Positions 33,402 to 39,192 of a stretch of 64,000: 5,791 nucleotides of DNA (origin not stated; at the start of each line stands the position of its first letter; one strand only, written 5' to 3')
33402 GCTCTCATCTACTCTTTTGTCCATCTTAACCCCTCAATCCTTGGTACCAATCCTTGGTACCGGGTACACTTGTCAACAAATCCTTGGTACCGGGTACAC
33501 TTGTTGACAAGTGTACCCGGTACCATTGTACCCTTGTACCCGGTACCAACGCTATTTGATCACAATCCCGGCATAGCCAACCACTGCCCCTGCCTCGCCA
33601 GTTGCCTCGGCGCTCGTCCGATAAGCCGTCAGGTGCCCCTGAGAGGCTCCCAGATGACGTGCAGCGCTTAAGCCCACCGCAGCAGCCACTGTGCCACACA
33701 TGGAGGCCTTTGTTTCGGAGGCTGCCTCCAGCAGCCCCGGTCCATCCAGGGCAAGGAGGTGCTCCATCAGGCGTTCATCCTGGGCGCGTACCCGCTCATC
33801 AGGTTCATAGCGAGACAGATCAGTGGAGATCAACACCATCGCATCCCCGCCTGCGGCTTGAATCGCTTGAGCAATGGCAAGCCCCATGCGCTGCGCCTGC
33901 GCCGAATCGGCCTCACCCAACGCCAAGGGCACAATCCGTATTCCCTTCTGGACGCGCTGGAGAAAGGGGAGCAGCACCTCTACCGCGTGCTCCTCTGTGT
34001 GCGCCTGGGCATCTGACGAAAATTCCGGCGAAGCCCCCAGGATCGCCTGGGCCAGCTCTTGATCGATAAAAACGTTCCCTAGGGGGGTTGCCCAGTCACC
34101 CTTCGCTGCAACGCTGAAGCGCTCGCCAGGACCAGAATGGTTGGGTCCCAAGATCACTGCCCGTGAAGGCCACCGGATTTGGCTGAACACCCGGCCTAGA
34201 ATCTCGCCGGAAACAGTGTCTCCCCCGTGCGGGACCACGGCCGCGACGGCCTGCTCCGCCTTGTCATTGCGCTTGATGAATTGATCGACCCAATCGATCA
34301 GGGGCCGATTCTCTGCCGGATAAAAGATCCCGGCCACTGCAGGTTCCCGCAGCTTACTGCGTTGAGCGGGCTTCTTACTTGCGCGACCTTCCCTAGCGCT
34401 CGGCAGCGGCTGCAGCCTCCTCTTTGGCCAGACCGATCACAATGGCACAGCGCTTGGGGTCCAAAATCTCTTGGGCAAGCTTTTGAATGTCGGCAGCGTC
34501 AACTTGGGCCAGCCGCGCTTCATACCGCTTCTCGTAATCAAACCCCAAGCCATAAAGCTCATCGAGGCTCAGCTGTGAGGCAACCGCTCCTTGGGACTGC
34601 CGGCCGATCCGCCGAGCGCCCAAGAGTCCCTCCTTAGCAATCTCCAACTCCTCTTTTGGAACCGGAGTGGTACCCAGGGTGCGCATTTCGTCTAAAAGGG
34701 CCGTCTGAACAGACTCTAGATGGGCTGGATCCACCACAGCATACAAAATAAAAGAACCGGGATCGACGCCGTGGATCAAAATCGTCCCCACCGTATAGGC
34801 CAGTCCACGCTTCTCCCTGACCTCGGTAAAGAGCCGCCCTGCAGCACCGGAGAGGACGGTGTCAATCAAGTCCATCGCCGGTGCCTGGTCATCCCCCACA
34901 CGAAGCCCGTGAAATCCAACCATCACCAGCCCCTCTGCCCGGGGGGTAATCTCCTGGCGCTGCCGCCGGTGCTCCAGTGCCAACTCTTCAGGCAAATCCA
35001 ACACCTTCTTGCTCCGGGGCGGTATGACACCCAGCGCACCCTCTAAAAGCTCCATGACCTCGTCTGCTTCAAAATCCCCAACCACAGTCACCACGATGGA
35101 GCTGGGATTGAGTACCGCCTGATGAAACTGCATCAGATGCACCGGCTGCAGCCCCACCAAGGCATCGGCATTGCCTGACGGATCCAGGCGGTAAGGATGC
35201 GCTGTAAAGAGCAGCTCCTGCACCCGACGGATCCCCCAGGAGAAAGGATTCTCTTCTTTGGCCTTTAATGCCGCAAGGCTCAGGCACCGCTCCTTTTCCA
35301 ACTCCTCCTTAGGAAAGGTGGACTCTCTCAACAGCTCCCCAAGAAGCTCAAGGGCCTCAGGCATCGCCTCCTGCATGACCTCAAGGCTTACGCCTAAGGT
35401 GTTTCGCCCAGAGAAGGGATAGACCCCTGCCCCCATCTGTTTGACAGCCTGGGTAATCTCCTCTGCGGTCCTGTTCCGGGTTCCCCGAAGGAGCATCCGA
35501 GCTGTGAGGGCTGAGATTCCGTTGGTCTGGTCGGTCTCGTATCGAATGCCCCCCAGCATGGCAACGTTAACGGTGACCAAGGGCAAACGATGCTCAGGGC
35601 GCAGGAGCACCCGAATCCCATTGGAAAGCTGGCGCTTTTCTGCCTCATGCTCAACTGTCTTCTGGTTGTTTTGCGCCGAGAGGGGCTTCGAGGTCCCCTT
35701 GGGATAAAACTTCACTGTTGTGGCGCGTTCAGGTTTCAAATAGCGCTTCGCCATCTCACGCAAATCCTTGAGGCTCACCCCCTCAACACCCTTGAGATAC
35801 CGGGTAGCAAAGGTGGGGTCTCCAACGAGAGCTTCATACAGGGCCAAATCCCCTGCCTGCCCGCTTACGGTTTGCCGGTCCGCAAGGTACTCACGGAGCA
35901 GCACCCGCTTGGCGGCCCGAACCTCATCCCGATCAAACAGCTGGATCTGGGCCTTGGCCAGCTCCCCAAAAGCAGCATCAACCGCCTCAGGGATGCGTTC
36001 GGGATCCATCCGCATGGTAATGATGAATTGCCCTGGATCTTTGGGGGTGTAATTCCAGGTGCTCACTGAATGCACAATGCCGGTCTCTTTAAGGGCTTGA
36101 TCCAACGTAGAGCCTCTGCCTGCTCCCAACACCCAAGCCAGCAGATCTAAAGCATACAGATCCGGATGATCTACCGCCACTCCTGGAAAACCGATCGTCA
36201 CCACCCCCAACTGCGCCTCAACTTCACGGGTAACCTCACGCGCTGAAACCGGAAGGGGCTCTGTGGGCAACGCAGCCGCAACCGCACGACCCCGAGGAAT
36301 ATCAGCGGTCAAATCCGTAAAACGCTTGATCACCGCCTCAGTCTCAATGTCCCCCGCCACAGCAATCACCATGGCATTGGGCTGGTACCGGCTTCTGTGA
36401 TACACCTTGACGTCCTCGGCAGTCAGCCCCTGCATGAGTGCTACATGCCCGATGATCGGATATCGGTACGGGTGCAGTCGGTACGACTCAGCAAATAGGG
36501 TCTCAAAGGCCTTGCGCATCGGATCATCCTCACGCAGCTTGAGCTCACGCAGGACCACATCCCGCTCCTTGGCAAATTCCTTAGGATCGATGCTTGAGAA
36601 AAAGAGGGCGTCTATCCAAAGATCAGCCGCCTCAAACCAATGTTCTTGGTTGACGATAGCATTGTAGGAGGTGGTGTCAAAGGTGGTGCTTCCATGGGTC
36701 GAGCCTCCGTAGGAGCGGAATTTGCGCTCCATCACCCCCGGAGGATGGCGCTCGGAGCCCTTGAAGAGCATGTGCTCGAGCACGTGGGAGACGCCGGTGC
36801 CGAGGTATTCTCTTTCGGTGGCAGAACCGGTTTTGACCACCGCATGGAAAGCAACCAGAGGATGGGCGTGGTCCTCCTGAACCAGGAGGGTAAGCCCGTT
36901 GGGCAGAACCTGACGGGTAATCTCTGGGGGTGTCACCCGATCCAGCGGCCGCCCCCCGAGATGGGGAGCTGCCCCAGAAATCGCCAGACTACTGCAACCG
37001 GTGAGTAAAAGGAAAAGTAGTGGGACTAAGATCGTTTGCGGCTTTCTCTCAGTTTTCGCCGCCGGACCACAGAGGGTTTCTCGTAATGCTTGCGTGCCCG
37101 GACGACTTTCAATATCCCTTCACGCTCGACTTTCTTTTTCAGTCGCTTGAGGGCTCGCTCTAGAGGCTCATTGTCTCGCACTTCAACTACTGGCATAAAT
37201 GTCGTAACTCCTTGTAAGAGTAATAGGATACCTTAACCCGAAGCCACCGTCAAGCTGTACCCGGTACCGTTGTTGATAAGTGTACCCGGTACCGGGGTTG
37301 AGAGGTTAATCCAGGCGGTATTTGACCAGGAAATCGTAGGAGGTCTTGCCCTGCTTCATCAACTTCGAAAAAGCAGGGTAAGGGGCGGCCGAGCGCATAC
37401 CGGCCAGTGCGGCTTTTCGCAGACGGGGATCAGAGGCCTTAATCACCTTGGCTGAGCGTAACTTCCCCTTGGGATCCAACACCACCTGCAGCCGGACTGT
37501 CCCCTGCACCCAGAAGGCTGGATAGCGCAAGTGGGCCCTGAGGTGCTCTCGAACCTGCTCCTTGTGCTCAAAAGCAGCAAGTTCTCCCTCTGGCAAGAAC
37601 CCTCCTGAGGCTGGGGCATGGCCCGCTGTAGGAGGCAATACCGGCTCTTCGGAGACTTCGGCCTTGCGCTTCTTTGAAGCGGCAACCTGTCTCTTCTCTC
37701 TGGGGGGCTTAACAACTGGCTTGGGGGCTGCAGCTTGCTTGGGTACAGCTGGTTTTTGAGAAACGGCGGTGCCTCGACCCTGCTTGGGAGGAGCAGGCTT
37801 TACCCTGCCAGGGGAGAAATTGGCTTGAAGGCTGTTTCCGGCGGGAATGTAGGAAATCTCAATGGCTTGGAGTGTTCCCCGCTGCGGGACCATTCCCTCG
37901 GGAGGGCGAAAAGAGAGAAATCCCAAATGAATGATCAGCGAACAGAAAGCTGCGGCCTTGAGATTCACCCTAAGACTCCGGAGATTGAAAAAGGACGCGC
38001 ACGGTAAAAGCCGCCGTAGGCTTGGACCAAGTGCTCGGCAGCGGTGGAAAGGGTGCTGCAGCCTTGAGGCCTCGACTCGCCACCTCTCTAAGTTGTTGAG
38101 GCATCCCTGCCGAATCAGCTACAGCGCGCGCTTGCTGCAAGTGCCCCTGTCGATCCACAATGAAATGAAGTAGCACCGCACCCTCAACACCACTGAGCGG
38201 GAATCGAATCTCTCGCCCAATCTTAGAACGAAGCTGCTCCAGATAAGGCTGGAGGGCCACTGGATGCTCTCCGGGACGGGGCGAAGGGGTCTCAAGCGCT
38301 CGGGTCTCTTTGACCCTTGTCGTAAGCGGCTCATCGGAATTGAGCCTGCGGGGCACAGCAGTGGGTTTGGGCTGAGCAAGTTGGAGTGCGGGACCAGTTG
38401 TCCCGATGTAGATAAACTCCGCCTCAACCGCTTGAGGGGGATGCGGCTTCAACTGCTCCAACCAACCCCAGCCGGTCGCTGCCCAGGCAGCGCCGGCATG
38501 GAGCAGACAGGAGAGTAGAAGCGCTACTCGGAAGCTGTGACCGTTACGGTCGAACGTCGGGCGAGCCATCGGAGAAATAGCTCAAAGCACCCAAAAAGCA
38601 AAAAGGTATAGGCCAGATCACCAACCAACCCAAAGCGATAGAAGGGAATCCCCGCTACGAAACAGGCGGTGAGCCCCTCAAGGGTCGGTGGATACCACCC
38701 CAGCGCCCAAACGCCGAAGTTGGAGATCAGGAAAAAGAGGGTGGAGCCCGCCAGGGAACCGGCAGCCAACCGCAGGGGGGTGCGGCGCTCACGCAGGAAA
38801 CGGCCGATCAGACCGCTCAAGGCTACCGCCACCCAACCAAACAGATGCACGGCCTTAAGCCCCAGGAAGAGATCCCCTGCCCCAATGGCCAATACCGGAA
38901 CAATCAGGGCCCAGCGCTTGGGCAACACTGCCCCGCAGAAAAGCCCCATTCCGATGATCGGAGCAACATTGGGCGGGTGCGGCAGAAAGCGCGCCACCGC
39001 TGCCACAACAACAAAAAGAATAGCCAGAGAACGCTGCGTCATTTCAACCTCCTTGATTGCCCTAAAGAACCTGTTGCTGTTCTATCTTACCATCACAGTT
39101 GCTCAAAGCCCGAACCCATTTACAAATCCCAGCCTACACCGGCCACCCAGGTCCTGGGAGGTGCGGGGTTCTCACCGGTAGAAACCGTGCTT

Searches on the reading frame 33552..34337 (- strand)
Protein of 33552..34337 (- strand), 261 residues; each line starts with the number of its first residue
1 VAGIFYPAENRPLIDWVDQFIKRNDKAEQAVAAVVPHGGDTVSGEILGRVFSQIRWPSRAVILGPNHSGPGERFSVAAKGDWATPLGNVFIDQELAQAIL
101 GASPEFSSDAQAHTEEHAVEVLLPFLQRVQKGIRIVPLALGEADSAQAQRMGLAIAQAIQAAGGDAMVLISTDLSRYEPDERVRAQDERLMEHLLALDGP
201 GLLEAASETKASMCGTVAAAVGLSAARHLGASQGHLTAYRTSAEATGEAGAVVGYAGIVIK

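Call 7: search_protein_families(library=pfam, proteins=[window:33552-34337:-])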
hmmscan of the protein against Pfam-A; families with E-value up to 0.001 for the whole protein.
window:33552-34337:- (261 aa): 1 family
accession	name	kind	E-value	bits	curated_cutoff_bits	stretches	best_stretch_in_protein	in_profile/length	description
PF01875.22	Memo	-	5.8e-59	199.9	27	1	1-259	4-269/269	Memo-like protein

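Call 19: find_homologous_proteins(query=window:33552-34337:-)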
Query window:33552-34337:- (261 aa): 251 proteins with E <= 0.001 among 7029 candidates; the best 120 are listed.
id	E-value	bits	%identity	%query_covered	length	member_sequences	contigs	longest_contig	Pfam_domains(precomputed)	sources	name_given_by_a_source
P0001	7.2e-164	561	100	100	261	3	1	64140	PF01875.23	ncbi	-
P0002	5.4e-64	234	47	100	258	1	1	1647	PF01875.23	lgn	-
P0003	6.5e-63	231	46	94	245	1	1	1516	PF01875.23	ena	-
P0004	1.2e-59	220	47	100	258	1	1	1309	PF01875.23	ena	-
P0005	1.9e-58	216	46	100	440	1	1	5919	PF01871.23,PF01875.23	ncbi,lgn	-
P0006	3.0e-57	212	41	100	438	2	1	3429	PF02900.24,PF01871.23,PF01875.23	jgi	jgi:AmmeMemoRadiSam system protein B/AmmeMemoRadiSam system protein A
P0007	3.9e-56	208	40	100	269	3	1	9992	PF01875.23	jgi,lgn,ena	-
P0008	9.0e-56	207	40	100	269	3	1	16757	PF01875.23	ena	-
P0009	2.1e-55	206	39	100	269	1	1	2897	PF01875.23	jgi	jgi:AmmeMemoRadiSam system protein B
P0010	1.4e-54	203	42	100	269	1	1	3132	PF01875.23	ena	-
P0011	1.7e-54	203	42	99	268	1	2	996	PF02900.24,PF01875.23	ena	-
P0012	3.6e-54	202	44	100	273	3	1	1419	PF01875.23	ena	-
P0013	6.2e-54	201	42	100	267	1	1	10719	PF02900.24,PF01875.23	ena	-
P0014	2.2e-53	199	42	100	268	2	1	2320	PF01875.23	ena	-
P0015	6.1e-53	198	39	100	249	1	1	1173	PF01875.23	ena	-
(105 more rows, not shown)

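Call 20: find_encoding_contigs(protein=P0001, flank=2000, max_places=5)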
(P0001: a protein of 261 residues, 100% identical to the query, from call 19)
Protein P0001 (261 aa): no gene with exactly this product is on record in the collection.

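Call 21: list_cluster_members(proteins=[P0001])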
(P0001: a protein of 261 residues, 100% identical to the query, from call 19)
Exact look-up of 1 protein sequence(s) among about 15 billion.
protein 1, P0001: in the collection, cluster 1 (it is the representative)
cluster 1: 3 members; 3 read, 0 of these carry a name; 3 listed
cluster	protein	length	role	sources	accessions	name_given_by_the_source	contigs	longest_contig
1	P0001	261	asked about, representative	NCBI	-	-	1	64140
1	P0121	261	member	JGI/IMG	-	-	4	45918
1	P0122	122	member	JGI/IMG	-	-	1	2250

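Call 22: find_encoding_contigs(protein=P0121, flank=10000, max_places=6)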
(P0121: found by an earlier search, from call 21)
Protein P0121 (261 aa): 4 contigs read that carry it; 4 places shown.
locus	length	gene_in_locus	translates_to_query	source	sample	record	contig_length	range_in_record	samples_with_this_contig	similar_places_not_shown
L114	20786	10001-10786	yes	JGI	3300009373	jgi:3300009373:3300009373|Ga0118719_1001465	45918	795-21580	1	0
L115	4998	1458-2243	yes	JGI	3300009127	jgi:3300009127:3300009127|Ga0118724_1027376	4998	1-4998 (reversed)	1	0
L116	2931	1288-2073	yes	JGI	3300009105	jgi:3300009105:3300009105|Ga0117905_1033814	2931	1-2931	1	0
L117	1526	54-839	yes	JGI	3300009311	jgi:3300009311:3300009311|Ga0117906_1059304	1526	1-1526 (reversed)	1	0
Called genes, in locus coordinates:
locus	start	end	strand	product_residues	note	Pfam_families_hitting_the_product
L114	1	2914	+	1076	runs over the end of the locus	-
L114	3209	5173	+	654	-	PF07715:Plug, PF00593:TonB_dep_Rec_b-barrel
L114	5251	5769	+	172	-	PF20221:DUF6580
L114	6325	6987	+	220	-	PF03544:TonB_C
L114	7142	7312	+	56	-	PF01165:Ribosomal_S21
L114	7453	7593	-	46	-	-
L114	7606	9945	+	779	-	PF00675:Peptidase_M16, PF05193:Peptidase_M16_C, PF00675:Peptidase_M16, PF05193:Peptidase_M16_C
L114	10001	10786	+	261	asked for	PF01875:Memo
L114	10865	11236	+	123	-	PF08899:DUF1844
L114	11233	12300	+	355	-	PF06103:DUF948, PF28533:DUF8429 (weak), PF02646:RmuC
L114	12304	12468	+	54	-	PF03966:Trm112p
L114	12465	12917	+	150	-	PF01220:DHquinase_II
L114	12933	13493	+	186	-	PF08207:EFP_N, PF01132:EFP, PF09285:Elong-fact-P_C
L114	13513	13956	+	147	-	PF00364:Biotin_lipoyl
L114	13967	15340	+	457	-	PF00289:Biotin_carb_N, PF02786:CPSase_L_D2, PF02222:ATP-grasp, PF07478:Dala_Dala_lig_C, PF02785:Biotin_carb_C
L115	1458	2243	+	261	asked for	PF01875:Memo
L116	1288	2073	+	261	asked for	PF01875:Memo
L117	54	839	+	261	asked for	PF01875:Memo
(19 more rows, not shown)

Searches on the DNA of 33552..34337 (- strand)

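Call 53: search_rna_families(source=L114, start=2900, end=3220, threshold=gathering, show_alignments=1)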
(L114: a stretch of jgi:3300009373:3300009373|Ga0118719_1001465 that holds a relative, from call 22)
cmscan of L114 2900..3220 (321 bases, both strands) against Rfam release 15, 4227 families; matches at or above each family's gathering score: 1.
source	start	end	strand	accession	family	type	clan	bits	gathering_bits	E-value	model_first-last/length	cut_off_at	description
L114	2973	3183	+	RF00174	Cobalamin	Cis-reg; riboswitch;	CL00101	72.7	31.5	2.7e-18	1-189/189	no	Cobalamin riboswitch aptamer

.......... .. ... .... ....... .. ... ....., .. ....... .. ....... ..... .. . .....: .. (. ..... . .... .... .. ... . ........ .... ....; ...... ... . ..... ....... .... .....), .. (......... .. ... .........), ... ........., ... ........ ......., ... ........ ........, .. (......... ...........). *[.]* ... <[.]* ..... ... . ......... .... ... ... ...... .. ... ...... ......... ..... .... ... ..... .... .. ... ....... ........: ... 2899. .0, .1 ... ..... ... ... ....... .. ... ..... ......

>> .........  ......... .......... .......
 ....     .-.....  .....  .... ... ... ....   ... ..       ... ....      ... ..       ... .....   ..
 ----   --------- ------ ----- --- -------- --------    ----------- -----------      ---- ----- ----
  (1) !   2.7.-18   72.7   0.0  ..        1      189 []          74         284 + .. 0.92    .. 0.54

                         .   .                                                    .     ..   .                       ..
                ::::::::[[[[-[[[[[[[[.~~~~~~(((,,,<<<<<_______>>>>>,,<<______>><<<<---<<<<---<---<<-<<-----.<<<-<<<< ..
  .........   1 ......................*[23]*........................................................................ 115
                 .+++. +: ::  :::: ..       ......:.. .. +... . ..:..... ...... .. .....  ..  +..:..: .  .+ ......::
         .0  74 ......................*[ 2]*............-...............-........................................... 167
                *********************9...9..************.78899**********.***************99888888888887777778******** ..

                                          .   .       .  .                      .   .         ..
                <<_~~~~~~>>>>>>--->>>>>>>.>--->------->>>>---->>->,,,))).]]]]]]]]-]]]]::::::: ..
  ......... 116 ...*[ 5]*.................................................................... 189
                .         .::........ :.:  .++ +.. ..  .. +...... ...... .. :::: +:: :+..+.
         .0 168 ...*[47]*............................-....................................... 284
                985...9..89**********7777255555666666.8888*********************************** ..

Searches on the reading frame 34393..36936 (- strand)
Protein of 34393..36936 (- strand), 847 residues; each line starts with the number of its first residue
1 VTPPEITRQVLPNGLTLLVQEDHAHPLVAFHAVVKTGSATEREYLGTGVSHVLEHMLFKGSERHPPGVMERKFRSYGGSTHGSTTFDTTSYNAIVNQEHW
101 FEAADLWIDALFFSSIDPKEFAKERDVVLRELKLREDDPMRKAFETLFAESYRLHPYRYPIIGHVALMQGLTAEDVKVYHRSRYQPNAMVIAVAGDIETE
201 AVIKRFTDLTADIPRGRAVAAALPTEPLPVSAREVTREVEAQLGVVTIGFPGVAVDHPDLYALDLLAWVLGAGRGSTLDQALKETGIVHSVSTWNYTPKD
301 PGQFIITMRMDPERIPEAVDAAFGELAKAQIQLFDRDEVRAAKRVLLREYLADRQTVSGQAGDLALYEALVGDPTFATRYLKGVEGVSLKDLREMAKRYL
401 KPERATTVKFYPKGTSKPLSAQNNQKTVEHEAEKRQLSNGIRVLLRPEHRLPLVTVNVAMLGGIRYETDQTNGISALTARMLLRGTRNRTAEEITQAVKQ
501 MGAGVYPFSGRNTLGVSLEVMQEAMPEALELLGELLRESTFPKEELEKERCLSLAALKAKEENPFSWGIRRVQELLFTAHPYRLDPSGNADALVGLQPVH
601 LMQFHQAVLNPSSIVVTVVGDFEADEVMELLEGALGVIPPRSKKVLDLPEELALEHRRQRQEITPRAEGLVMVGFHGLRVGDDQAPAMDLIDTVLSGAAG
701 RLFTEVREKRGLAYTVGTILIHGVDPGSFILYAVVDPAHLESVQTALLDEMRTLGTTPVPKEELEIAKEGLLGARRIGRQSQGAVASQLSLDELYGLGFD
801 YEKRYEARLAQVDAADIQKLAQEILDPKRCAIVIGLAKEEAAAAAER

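Call 7: search_protein_families(library=pfam, proteins=[window:34393-36936:-])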
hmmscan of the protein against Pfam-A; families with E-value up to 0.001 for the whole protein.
window:34393-36936:- (847 aa): 2 families
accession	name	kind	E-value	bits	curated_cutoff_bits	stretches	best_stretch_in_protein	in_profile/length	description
PF05193.26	Peptidase_M16_C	-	4.2e-65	219.4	23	2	171-346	2-181/181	Peptidase M16 inactive domain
PF00675.25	Peptidase_M16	-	9.6e-39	133.1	22.3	2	19-163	4-147/149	Insulinase (Peptidase family M16)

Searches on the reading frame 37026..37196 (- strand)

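Call 7: search_protein_families(library=pfam, proteins=[window:37026-37196:-])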
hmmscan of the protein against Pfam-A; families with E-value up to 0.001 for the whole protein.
window:37026-37196:- (56 aa): 1 family
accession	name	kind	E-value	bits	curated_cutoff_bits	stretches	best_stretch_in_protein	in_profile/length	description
PF01165.25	Ribosomal_S21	-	2.1e-20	72.6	27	1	4-55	2-53/55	Ribosomal protein S21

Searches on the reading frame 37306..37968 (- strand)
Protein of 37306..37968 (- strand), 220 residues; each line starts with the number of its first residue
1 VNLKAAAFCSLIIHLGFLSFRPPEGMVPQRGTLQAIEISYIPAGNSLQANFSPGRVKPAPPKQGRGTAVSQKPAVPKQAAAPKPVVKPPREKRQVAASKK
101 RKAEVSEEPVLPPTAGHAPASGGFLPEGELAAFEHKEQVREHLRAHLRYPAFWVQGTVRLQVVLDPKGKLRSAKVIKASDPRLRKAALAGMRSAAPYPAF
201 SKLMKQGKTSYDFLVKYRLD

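Call 7: search_protein_families(library=pfam, proteins=[window:37306-37968:-])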
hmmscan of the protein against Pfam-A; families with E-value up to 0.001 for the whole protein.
window:37306-37968:- (220 aa): 1 family
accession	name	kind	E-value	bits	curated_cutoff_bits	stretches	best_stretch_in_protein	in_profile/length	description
PF03544.19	TonB_C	-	5.6e-09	36.8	24.6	1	155-219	15-79/79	Gram-negative bacterial TonB protein C-terminal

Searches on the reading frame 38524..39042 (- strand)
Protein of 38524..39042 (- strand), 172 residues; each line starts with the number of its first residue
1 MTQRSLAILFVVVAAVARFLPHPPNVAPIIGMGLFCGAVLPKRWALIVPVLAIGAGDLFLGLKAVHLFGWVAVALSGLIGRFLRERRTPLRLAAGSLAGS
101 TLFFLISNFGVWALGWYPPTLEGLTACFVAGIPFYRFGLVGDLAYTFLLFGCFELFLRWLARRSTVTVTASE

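Call 7: search_protein_families(library=pfam, proteins=[window:38524-39042:-])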
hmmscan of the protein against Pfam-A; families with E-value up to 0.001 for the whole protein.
window:38524-39042:- (172 aa): 1 family
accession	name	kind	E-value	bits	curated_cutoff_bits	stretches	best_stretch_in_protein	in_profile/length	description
PF20221.3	DUF6580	-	8.8e-44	150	27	1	5-157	8-156/162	Family of unknown function (DUF6580)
